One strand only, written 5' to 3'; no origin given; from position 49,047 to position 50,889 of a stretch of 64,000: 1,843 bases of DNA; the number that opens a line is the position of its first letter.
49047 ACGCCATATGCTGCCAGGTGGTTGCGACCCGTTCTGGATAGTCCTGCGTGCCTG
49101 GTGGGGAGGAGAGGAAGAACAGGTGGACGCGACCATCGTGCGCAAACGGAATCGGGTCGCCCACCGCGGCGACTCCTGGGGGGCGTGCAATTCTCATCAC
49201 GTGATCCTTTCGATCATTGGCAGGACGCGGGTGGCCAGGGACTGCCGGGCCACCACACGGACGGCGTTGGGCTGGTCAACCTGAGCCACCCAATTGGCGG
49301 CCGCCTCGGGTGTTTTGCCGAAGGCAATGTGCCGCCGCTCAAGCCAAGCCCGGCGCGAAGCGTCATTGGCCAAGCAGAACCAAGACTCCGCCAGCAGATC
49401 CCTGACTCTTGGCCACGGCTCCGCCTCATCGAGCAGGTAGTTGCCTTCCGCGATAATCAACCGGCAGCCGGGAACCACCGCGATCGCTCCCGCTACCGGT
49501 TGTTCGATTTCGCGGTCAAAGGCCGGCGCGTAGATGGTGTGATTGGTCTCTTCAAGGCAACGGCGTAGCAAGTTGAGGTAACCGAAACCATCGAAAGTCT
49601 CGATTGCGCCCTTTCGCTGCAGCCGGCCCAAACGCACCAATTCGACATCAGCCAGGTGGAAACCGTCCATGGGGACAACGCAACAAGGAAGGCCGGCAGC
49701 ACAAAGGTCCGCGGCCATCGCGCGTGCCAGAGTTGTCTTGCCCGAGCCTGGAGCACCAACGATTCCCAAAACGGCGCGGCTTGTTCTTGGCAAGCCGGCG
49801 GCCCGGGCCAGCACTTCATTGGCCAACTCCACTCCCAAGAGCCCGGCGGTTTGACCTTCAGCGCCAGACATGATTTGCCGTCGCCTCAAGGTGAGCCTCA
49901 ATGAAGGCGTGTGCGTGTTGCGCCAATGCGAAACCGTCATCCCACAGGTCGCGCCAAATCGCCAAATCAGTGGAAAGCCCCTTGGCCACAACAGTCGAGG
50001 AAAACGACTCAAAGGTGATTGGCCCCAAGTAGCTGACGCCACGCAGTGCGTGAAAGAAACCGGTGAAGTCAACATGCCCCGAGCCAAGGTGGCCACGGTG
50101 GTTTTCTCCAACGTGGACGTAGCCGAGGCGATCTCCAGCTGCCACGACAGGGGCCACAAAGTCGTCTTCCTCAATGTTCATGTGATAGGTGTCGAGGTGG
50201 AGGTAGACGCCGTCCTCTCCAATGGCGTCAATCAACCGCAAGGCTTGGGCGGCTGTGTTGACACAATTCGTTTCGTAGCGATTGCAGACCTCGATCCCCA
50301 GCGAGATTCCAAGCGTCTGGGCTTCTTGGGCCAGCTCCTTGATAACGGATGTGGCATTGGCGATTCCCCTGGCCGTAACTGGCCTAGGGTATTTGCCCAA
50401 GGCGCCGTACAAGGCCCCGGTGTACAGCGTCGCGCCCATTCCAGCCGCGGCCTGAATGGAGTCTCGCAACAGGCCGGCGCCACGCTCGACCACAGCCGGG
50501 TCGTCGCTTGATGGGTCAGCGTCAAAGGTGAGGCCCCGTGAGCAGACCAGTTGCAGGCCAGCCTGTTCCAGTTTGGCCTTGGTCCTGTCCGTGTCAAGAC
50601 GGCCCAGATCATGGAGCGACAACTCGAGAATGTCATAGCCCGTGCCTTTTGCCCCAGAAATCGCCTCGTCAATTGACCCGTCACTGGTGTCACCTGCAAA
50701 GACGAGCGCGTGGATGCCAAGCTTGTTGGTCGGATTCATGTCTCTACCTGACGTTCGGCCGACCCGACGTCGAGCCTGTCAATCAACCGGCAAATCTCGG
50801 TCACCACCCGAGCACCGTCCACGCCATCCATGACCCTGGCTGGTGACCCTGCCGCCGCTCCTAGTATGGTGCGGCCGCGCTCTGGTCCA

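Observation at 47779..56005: Seven-gene coupled operon combining FrcABC-like transport, an atypical nucleoside hydrolase, a ketose 3-epimerase, an FrcK-like kinase and a cytoplasmic GH32: possible ketose-glycoside or ketose-nucleoside catabolism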

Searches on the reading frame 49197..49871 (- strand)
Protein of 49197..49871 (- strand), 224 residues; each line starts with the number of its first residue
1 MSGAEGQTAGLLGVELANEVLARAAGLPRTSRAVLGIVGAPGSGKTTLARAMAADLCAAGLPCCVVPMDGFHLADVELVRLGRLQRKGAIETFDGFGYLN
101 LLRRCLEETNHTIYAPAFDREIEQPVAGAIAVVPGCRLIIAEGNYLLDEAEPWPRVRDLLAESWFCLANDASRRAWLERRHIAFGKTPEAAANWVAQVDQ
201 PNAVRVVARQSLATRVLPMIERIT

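Call 3: search_protein_families(library=pfam, proteins=[window:49197-49871:-])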
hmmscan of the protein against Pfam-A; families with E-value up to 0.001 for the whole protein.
window:49197-49871:- (224 aa): 3 families
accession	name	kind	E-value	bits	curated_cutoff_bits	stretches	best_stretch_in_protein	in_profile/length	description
PF20720.3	nSTAND3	-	0.0001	22.4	27.2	1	33-66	18-51/155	Novel STAND NTPase 3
PF03308.22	MeaB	-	0.00015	21.4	23.1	1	18-69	20-70/273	Methylmalonyl Co-A mutase-associated GTPase MeaB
PF00485.24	PRK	-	0.00063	20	22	1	34-98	1-66/196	Phosphoribulokinase / Uridine kinase family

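Call 4: search_protein_families(library=ncbifam, proteins=[window:49197-49871:-])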
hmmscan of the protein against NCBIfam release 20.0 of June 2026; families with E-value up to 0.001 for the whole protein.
window:49197-49871:- (224 aa): 6 families
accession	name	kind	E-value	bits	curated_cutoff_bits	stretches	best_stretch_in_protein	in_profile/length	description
NF006743.0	PRK09270.1-2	equivalog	1.9e-71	239.6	227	1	19-217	14-212/217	nucleoside/nucleotide kinase family protein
NF006746.0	PRK09270.1-5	subfamily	1.5e-44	151.4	250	1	15-213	7-201/210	nucleoside/nucleotide kinase family protein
NF006744.0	PRK09270.1-3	equivalog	2.6e-42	144.7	281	1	16-217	9-208/213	nucleoside/nucleotide kinase family protein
NF006742.0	PRK09270.1-1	equivalog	1.4e-19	70.3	402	1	29-220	40-228/237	nucleoside/nucleotide kinase family protein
NF006745.0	PRK09270.1-4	equivalog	3.4e-18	65.4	228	1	30-210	40-226/246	nucleoside/nucleotide kinase family protein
TIGR00554.2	panK_bact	equivalog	5e-06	26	235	1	34-187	84-244/310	type I pantothenate kinase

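Call 21: search_solved_structures(query=window:49197-49871:-, show_alignments=1, max_evalue=0.1)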
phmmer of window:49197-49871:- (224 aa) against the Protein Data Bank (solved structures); distinct sequences matched with E-value up to 0.1: 79 (the best 60 are shown).
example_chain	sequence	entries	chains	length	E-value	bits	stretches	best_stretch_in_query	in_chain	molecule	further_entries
3c8u_A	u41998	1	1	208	5.6e-29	104.2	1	29-203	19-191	Fructokinase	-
2ga8_A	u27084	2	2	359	2.3e-09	40.1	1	101-167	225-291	Hypothetical 39.9 kDa protein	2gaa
5xlw_B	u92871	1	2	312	1.2e-05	28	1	32-209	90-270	Pantothenate kinase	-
5xlv_A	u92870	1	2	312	1.4e-05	27.7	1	32-210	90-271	Pantothenate kinase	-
5xmb_A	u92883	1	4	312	3e-05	26.6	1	32-189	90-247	Pantothenate kinase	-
3tqc_A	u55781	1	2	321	4e-05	26.2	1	33-148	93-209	Pantothenate kinase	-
2ges_A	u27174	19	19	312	4.4e-05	26.1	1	32-188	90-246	Pantothenate kinase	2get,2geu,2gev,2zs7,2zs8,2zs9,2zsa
4bfs_A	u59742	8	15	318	4.7e-05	26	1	32-188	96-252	PANTOTHENATE KINASE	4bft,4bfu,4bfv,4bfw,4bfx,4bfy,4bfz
3avo_A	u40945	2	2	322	4.8e-05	26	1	32-188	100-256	Pantothenate kinase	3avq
1rz3_A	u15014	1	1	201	0.00052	22.6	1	28-83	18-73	hypothetical protein RBSTP0775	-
4fin_A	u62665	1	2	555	0.0023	20.5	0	32-53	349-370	EttA (YjjK) ABCF family protein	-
3j5s_D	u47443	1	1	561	0.0024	20.4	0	32-53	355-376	Energy-dependent translational throttle A (EttA)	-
9nl5_E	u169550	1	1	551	0.0024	20.4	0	31-53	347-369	EttA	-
9nlb_E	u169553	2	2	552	0.0025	20.4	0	31-53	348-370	Energy-dependent translational throttle protein EttA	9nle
9nbl_A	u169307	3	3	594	0.0066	19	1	27-79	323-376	Arsenite transporter ATPase-like protein,arsA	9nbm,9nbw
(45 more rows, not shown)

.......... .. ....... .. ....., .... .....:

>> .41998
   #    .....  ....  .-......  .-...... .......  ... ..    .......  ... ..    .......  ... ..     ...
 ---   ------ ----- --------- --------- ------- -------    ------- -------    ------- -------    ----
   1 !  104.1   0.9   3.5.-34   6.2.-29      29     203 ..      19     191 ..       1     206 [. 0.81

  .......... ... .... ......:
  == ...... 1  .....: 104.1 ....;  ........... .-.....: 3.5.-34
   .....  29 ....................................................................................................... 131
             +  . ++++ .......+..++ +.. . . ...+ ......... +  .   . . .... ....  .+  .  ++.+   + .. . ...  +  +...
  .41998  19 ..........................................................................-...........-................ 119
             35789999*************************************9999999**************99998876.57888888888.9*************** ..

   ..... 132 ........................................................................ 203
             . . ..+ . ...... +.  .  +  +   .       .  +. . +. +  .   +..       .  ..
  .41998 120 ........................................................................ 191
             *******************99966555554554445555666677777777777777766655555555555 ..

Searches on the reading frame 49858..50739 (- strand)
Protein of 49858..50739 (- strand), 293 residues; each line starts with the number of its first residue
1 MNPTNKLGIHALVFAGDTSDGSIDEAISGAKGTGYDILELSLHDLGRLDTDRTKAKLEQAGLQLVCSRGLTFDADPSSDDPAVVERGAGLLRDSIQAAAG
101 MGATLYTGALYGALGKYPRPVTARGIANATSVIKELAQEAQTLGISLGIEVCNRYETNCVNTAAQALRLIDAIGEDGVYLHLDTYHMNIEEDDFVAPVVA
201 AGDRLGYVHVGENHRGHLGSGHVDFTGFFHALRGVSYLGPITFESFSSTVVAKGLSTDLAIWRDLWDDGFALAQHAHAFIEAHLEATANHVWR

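Call 3: search_protein_families(library=pfam, proteins=[window:49858-50739:-])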
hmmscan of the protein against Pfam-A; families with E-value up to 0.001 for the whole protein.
window:49858-50739:- (293 aa): 1 family
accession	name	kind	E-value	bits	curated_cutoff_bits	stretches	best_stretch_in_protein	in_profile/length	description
PF01261.30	AP_endonuc_2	-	2.4e-36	126.2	31.1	1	30-257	4-234/249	Xylose isomerase-like TIM barrel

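Call 4: search_protein_families(library=ncbifam, proteins=[window:49858-50739:-])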
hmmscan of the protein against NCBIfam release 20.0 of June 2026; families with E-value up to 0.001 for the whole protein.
window:49858-50739:- (293 aa): 10 families
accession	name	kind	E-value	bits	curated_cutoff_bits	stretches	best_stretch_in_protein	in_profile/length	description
NF051856.1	PsicseEpim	equivalog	3.3e-45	155.1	300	1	23-268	18-266/287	D-psicose 3-epimerase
NF041099.2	keto_glucon_epim_IolO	equivalog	2.3e-30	105.8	300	1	21-244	21-245/269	5-keto-L-gluconate epimerase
TIGR03234.1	OH-pyruv-isom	equivalog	1.2e-17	64.1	353.45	1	26-254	19-249/254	hydroxypyruvate isomerase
NF007444.0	PRK09997.1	equivalog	4.9e-11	42.6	465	1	91-256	83-252/258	hydroxypyruvate isomerase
NF009688.0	PRK13209.1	subfamily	2.3e-10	39.9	317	1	22-286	22-279/286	L-ribulose-5-phosphate 3-epimerase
NF043033.1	OxoTetrIsom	equivalog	8.5e-10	38.8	325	1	88-255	80-247/251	2-oxo-tetronate isomerase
TIGR00542.1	hxl6Piso_put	equivalog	2.7e-07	30.2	272.15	1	22-249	17-253/279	L-ribulose-5-phosphate 3-epimerase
NF007360.0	PRK09856.1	equivalog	2.2e-06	27.4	305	1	131-215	129-213/276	fructoselysine 3-epimerase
TIGR04379.1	myo_inos_iolE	equivalog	7.8e-05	22.3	290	0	22-210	24-209/290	myo-inosose-2 dehydratase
NF009689.0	PRK13210.1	subfamily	0.00077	18.7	200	0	21-248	17-259/286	L-ribulose-5-phosphate 3-epimerase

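Call 20: search_solved_structures(query=window:49858-50739:-, show_alignments=1)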
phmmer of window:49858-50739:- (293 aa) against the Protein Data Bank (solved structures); distinct sequences matched with E-value up to 0.001: 28.
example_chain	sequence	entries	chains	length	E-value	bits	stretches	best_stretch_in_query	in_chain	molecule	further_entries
7cj9_A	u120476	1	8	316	2.4e-77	263.1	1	6-286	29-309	Epimerase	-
7cj4_A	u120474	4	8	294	5.5e-77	261.9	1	7-283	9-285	Epimerase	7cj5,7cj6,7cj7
7cj8_A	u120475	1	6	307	7.3e-77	261.5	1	7-281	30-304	Epimerase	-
8yeb_A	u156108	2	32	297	9.8e-75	254.6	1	6-286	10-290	Ketose 3-epimerase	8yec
5zfs_A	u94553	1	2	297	1.8e-74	253.7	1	6-286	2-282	D-allulose-3-epimerase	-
3vyl_A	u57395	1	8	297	1.4e-63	218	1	6-286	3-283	L-ribulose 3-epimerase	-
7erm_A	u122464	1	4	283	2.1e-45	158.3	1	7-266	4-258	D-tagatose 3-epimerase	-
7ern_A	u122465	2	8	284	2.1e-45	158.3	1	7-266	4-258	D-tagatose 3-epimerase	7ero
7dz2_A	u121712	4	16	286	1.6e-37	132.4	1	7-268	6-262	D-tagatose 3-epimerase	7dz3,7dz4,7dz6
7dz5_A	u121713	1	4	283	1.7e-37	132.4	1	7-268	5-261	D-tagatose 3-epimerase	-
2hk0_A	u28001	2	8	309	4.7e-31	111.2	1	32-266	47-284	D-PSICOSE 3-EPIMERASE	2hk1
4pgl_A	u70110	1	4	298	1.9e-30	109.2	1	31-267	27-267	D-tagatose 3-epimerase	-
4pfh_A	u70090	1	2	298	3.5e-30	108.4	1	31-267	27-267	D-tagatose 3-epimerase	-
4q7i_A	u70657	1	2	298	4.5e-30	108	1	30-267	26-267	D-tagatose 3-epimerase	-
7x7w_A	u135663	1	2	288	4.1e-29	104.8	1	29-265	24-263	D-PSICOSE 3-EPIMERASE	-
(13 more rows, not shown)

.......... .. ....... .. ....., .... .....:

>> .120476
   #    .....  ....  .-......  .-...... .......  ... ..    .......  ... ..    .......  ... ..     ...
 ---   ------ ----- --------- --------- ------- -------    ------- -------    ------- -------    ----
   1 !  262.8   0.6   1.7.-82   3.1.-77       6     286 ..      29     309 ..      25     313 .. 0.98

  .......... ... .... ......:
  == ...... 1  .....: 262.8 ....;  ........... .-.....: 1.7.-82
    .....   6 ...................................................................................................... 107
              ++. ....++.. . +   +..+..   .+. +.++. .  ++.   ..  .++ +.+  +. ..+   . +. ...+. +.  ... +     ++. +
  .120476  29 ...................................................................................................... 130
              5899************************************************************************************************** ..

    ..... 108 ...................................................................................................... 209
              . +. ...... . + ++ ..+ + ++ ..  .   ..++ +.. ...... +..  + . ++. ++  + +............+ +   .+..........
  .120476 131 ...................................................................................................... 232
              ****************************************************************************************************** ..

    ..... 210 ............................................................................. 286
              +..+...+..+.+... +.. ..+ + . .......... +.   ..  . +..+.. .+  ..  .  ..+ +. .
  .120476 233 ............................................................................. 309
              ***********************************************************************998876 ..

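Call 56: find_related_loci(query=A3, collection=metagenome_contigs, flank=6000)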
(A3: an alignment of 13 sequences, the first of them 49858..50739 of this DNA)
Query A3 (293 aa) in metagenome_contigs; peptide patterns used: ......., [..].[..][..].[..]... (x = any residue, [..] = any of these).
599 stretches matched a pattern (row limit reached: there are more); 566 encode a relative of the query (tblastn E <= 1e-3); the best 80 are kept; 80 distinct loci.
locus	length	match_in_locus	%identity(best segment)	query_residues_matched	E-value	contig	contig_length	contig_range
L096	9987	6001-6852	64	5-288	1e-121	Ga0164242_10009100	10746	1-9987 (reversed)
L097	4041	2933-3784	65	4-287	6e-123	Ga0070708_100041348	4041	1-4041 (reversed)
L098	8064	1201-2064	62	4-291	1e-115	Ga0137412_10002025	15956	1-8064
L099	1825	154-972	66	5-277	5e-123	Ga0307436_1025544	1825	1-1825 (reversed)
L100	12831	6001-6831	66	5-281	1e-114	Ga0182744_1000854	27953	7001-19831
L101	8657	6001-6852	63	4-287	1e-114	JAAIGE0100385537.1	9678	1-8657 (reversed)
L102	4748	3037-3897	60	1-287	1e-114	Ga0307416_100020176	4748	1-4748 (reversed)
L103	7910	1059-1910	60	1-284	2e-113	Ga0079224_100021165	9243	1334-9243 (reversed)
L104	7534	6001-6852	61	1-284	7e-113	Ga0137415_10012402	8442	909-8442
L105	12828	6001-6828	61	5-280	3e-112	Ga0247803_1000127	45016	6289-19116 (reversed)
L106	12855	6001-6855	60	1-285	6e-112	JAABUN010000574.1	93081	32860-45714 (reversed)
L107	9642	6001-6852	60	4-287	2e-110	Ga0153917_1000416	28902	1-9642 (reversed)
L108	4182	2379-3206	61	5-280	6e-109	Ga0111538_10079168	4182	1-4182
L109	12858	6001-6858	56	1-286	3e-106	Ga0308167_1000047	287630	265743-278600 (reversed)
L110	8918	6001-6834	57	3-280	1e-99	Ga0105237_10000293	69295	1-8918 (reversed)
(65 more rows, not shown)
